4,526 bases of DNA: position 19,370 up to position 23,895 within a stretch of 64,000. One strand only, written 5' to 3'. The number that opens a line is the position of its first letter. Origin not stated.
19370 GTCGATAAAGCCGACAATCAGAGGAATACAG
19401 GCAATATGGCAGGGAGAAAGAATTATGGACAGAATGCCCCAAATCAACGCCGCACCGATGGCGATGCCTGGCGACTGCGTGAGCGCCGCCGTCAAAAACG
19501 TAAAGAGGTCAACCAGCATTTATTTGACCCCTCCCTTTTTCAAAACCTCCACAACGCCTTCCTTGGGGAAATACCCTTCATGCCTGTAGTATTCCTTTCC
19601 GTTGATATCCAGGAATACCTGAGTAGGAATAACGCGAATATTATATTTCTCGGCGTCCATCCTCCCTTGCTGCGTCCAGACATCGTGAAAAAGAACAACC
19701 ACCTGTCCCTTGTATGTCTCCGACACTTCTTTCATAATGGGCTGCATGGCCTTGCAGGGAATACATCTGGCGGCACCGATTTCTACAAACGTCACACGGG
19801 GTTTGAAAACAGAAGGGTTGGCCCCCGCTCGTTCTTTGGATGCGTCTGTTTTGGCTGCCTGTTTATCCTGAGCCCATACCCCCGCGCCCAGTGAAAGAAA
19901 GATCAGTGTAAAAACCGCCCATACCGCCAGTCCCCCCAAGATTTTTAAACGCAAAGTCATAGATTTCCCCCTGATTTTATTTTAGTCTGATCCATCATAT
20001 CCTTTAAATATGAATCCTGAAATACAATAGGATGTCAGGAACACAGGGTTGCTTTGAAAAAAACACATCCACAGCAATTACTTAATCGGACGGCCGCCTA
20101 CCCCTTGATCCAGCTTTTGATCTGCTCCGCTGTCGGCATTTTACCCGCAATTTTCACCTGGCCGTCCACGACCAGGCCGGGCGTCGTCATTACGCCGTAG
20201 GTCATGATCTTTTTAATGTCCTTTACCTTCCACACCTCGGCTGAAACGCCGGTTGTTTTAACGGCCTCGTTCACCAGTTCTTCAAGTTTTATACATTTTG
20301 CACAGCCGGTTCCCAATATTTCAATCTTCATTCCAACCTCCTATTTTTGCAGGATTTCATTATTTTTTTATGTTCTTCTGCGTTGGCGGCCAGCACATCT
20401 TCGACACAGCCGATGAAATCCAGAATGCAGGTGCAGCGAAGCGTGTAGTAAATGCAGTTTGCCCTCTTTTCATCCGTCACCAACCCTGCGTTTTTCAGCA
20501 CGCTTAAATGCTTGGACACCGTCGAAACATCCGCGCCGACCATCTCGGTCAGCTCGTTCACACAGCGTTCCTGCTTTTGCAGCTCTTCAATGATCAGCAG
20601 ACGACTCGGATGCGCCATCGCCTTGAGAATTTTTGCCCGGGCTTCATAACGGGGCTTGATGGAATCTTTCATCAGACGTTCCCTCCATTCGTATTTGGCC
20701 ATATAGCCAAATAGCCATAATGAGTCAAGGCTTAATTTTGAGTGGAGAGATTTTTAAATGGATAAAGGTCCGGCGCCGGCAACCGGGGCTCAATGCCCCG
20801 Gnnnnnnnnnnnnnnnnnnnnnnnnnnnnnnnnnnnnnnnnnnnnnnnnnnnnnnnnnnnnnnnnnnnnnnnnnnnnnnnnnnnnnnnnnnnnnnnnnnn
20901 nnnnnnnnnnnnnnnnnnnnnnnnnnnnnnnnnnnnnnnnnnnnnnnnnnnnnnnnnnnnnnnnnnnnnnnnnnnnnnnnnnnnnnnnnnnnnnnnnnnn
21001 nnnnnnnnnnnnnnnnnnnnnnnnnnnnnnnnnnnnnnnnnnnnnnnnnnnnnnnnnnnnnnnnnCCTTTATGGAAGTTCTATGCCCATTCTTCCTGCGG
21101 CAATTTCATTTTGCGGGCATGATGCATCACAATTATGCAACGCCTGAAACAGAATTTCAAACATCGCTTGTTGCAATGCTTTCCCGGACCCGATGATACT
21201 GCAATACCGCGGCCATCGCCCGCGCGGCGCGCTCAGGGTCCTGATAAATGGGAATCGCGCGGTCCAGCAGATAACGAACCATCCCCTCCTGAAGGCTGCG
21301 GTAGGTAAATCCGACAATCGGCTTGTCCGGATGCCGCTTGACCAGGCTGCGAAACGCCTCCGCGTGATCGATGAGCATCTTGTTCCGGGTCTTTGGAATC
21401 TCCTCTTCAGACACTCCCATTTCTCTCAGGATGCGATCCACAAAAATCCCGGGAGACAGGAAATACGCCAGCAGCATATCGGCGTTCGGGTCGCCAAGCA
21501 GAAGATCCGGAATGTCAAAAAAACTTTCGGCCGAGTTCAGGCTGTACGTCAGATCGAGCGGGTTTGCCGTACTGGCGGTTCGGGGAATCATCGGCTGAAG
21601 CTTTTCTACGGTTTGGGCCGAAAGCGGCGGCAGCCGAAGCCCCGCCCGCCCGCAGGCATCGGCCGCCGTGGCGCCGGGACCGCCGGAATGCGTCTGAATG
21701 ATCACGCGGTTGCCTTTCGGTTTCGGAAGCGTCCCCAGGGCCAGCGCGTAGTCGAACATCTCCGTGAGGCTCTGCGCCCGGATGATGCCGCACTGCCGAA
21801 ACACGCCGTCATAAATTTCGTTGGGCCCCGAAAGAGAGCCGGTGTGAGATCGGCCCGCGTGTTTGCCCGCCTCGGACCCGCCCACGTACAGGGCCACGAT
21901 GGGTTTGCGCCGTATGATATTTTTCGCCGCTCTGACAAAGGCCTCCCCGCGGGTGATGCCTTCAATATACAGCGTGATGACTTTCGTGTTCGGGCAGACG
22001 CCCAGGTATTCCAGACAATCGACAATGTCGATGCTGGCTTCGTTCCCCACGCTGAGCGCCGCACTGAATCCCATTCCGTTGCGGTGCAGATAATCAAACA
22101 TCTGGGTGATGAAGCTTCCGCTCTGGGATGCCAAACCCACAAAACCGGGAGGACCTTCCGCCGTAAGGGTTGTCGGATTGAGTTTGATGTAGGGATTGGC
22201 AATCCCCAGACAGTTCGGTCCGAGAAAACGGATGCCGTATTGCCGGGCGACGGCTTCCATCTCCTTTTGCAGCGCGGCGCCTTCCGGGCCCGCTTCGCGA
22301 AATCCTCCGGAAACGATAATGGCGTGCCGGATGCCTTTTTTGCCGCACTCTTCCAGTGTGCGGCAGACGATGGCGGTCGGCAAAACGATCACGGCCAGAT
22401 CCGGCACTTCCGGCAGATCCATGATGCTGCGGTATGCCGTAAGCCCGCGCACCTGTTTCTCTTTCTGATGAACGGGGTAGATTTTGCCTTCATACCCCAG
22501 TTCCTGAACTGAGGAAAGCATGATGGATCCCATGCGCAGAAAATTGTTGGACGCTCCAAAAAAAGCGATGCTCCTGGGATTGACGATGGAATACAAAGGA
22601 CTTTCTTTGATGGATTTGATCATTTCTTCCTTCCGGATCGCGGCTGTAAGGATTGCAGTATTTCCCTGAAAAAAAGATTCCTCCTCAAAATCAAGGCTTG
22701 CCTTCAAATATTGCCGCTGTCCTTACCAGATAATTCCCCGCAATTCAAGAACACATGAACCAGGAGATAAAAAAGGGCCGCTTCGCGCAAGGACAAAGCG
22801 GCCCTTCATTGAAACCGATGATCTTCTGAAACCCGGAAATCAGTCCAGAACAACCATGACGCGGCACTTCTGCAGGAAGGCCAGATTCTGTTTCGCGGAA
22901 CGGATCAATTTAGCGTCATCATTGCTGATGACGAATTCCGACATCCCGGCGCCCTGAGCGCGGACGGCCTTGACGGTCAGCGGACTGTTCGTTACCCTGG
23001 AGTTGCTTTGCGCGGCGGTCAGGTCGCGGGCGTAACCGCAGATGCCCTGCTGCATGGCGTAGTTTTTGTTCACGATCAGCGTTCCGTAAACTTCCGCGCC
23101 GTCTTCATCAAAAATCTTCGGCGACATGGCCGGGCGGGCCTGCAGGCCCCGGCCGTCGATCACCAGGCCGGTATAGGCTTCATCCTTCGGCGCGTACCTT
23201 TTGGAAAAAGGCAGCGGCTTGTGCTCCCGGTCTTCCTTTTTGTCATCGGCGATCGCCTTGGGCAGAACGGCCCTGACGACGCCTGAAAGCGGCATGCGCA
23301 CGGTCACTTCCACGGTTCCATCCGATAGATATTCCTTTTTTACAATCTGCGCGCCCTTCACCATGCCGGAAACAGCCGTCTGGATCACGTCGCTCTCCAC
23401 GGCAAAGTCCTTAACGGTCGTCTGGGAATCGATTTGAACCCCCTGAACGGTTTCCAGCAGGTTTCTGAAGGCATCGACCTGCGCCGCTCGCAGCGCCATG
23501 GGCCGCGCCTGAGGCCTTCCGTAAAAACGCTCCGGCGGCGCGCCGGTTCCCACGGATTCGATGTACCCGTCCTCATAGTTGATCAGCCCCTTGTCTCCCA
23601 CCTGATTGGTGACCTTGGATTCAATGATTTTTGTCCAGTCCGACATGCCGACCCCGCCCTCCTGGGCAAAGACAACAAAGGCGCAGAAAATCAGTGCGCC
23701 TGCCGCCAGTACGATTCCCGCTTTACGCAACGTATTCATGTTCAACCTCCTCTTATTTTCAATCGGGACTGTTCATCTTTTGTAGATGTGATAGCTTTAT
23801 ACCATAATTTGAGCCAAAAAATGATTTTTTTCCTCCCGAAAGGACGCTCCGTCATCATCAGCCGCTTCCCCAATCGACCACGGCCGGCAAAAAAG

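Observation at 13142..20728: Composite ars / trans-envelope thiol-redox island with no textbook equivalent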

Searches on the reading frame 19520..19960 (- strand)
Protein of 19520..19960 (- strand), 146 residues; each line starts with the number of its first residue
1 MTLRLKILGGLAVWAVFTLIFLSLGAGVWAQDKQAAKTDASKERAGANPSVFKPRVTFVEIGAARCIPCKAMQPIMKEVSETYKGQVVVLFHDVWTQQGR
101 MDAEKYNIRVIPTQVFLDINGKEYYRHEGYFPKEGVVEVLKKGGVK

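Call 5: search_protein_families(library=pfam, proteins=[window:19520-19960:-], max_evalue=0.01)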
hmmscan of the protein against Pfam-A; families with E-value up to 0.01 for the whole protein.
window:19520-19960:- (146 aa): 3 families
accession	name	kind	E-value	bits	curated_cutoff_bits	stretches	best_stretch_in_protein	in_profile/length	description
PF00085.26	Thioredoxin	-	4.3e-10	40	23.5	1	56-141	20-102/103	Thioredoxin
PF13098.12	Thioredoxin_2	-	2.7e-07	31.3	27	1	61-139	12-103/104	Thioredoxin-like domain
PF13905.12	Thioredoxin_8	-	0.0046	17.7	27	0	56-91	3-40/94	Thioredoxin-like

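Call 7: search_protein_families(library=ncbifam, proteins=[window:19520-19960:-], max_evalue=0.001)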
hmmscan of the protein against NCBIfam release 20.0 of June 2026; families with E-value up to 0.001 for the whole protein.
window:19520-19960:- (146 aa): 7 families
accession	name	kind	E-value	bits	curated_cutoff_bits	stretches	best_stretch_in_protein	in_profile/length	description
TIGR01068.1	thioredoxin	equivalog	1.9e-11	44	96.8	1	56-142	16-99/101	thioredoxin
NF006898.0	PRK09381.1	equivalog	3.3e-08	33.9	138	1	56-122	23-86/109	thioredoxin TrxA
NF008229.0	PRK10996.1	equivalog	1.3e-06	28.2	125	1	59-134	57-129/141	thioredoxin TrxC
TIGR01126.1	pdi_dom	equivalog_domain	3.9e-06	27.1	107.2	1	54-141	14-102/105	protein disulfide-isomerase domain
NF002854.0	PRK03147.1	subfamily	8.5e-05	22.5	170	0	52-88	60-96/176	thiol-disulfide oxidoreductase ResA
NF045694.1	seleno_TsoB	exception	0.0001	20.6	805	1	57-126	477-554/572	rhodanese/DsbD fusion-like selenoprotein TsoB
NF047697.1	ThioredTrxAClost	equivalog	0.0008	19.6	140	1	56-117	19-78/105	thioredoxin TrxA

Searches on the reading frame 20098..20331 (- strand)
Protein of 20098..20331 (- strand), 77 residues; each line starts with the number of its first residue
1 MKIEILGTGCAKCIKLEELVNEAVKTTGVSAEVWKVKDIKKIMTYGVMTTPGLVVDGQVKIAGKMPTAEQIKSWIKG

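Call 5: search_protein_families(library=pfam, proteins=[window:20098-20331:-], max_evalue=0.01)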
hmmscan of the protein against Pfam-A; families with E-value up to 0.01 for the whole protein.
window:20098-20331:- (77 aa): 2 families
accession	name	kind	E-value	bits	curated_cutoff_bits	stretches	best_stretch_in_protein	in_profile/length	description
PF13192.12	Thioredoxin_3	-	3e-29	101.3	24.8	1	1-76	1-76/76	Thioredoxin domain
PF06953.17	ArsD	-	0.0039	17.9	27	1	35-76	57-99/123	Arsenical resistance operon protein ArsD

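Call 7: search_protein_families(library=ncbifam, proteins=[window:20098-20331:-], max_evalue=0.001)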
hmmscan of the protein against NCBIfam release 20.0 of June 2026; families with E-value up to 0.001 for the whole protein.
window:20098-20331:- (77 aa): 3 families
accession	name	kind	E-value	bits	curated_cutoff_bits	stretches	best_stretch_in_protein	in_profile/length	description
TIGR00412.2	redox_disulf_2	subfamily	3.4e-31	107.5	62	1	2-76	1-75/75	MTH895/ArsE family thioredoxin-like protein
TIGR00411.1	redox_disulf_1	equivalog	1.4e-09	37.9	92.75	1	9-76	10-79/82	MJ0307 family thioredoxin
NF040730.1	CxCC_doxin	equivalog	9.3e-05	22.1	65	1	2-62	4-66/83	thioredoxin-like (seleno)protein SaoT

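Call 67: search_solved_structures(query=window:20098-20331:-, max_evalue=0.1)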
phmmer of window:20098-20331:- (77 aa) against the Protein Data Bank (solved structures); distinct sequences matched with E-value up to 0.1: 3.
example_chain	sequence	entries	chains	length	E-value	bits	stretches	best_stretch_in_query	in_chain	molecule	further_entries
1ilo_A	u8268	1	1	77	8.1e-18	67.1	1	1-73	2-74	conserved hypothetical protein MtH895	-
1nho_A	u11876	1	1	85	0.00018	24.7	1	7-71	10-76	Probable Thioredoxin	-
1fo5_A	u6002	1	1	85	0.00035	23.9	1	9-75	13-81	THIOREDOXIN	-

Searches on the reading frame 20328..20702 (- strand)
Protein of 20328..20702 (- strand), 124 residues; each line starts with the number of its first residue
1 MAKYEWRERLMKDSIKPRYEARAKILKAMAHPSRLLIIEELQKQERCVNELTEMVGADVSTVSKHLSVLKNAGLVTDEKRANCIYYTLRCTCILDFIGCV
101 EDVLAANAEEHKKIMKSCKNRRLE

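Call 5: search_protein_families(library=pfam, proteins=[window:20328-20702:-], max_evalue=0.01)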
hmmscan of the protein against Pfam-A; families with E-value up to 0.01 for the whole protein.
window:20328-20702:- (124 aa): 8 families
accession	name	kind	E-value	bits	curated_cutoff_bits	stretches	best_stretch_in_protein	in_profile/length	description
PF01022.26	HTH_5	-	1.7e-15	57.1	22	1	31-76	1-46/47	Bacterial regulatory protein, arsR family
PF12840.13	HTH_20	-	1.2e-07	32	27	1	29-76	1-49/51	Helix-turn-helix domain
PF25212.1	HVO_A0114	-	1.5e-05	25.1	27.6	1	26-82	16-75/84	HVO_A0114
PF13412.12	HTH_24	-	2.6e-05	24.1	21.9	1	34-76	5-48/48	Winged helix-turn-helix DNA-binding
PF01978.25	TrmB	-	0.0012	19.1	25.6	1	42-87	19-64/68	Sugar-specific transcriptional regulator TrmB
PF13545.12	HTH_Crp_2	-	0.0026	18.1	27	1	50-79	27-56/70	Crp-like helix-turn-helix domain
PF25213.1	HVO_A0261_N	-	0.0049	17.2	35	1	30-79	9-58/86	HVO_A0261 N-terminal domain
PF10711.15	DUF2513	-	0.0074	17.1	29.6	0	35-81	11-57/100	Hypothetical protein (DUF2513)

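Call 7: search_protein_families(library=ncbifam, proteins=[window:20328-20702:-], max_evalue=0.001)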
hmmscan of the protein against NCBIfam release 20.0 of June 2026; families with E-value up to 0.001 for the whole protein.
window:20328-20702:- (124 aa): 11 families
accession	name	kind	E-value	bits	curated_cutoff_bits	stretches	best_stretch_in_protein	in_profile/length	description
NF033788.1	HTH_metalloreg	subfamily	5.8e-24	83.7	55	1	23-94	2-74/77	metalloregulator ArsR/SmtB family transcription factor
NF033789.1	repress_SdpR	subfamily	5.9e-17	61.3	100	1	26-100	2-76/79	autorepressor SdpR family transcription factor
NF040642.1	sulf_sens_BigR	equivalog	2.2e-12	46.9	155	1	18-95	6-83/95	sulfite-sensing transcriptional repressor BigR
NF041413.1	ArsR_Rv2640c_fam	equivalog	1.3e-10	41.7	155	1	25-92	35-105/118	Rv2640c family ArsR-like transcriptional regulator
NF045707.1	Dbac_1936_reg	equivalog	1.7e-10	40.8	115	1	18-104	3-89/99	ArsR/SmtB-type metalloregulator TsoR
NF052532.1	TransRegPagRBaca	equivalog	4.4e-10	39.5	170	1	19-93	14-88/99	transcriptional repressor PagR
NF047906.1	CdPbTransRegCmtR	equivalog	1.4e-07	31.3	150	1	16-105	5-94/104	Cd(II)/Pb(II)-sensing metalloregulatory transcriptional regulator CmtR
NF007528.0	PRK10141.1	subfamily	3.4e-07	30.1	97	1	24-111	8-96/117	metalloregulator ArsR/SmtB family transcription factor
TIGR01884.1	cas_HTH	subfamily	5.9e-07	29.1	60.2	1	23-82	133-194/202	CRISPR-associated CARF protein Csa3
NF053755.1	MsvR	equivalog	7.5e-07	29.1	220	1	24-80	5-61/236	transcriptional factor MsvR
TIGR02944.1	suf_reg_Xantho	equivalog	0.00018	21.9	110.65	1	38-106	18-89/130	SUF system Fe-S cluster assembly regulator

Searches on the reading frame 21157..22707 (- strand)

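Call 6: search_protein_families(library=pfam, proteins=[window:21157-22707:-], max_evalue=0.01)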
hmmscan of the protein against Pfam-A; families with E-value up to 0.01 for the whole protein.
window:21157-22707:- (516 aa): 4 families
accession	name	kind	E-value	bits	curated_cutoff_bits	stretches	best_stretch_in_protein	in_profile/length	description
PF13607.11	Succ_CoA_lig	-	1.1e-47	161.8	27.4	1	187-323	1-137/138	Succinyl-CoA ligase like flavodoxin domain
PF13380.12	CoA_binding_2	-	2.3e-22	80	22.8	1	45-171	1-115/116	CoA binding domain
PF02629.25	CoA_binding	-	5.2e-06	27.6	22.3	1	44-133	3-95/97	CoA binding domain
PF19045.5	Ligase_CoA_2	-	0.0026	18.3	23.7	1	335-389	1-55/162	Ligase-CoA domain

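Call 11: search_protein_families(library=ncbifam, proteins=[window:21157-22707:-], max_evalue=0.001)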
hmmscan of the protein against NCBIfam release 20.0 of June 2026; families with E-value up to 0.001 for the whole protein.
window:21157-22707:- (516 aa): 7 families
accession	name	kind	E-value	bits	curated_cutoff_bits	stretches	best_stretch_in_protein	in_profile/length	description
TIGR02717.1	AcCoA-syn-alpha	equivalog_domain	1.9e-122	409.2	567.15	1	40-504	3-446/447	acetate--CoA ligase alpha subunit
NF045494.1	AcCoALig_Archglob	equivalog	4.6e-87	293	1200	1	38-419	218-598/665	acetate--CoA ligase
NF045493.1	HydDutCoALig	equivalog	5.6e-84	283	1300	1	41-389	6-356/698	4-hydroxybutyrate--CoA ligase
NF045492.1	HydPropCoALig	equivalog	9.9e-76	255.5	1300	1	19-504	228-696/700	3-hydroxypropionate--CoA ligase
NF004230.0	PRK05678.1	equivalog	6.3e-13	48.6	336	1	86-292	48-251/291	succinate--CoA ligase subunit alpha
TIGR01019.1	sucCoAalpha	subfamily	7.1e-13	48.6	353.2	1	105-315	67-276/286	succinate--CoA ligase subunit alpha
NF004760.0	PRK06091.1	subfamily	0.0009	17.8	433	0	149-281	158-293/555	acyl-CoA synthetase FdrA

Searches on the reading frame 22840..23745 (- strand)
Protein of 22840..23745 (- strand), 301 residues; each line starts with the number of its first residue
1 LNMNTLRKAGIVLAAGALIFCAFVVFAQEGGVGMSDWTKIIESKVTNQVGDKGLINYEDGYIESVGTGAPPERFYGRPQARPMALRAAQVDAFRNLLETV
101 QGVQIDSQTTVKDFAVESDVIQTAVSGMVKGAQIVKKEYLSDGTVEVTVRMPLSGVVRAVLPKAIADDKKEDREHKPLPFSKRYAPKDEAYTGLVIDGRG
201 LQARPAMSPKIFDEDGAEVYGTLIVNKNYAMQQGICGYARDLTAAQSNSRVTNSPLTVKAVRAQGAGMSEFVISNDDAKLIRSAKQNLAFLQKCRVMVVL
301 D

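Call 6: search_protein_families(library=pfam, proteins=[window:22840-23745:-], max_evalue=0.01)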
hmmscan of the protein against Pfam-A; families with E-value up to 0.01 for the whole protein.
window:22840-23745:- (301 aa): 1 family
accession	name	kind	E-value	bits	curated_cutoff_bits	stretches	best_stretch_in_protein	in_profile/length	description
PF02169.21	LPP20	-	2.5e-06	28.3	25.9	1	74-151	15-96/97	LPP20 lipoprotein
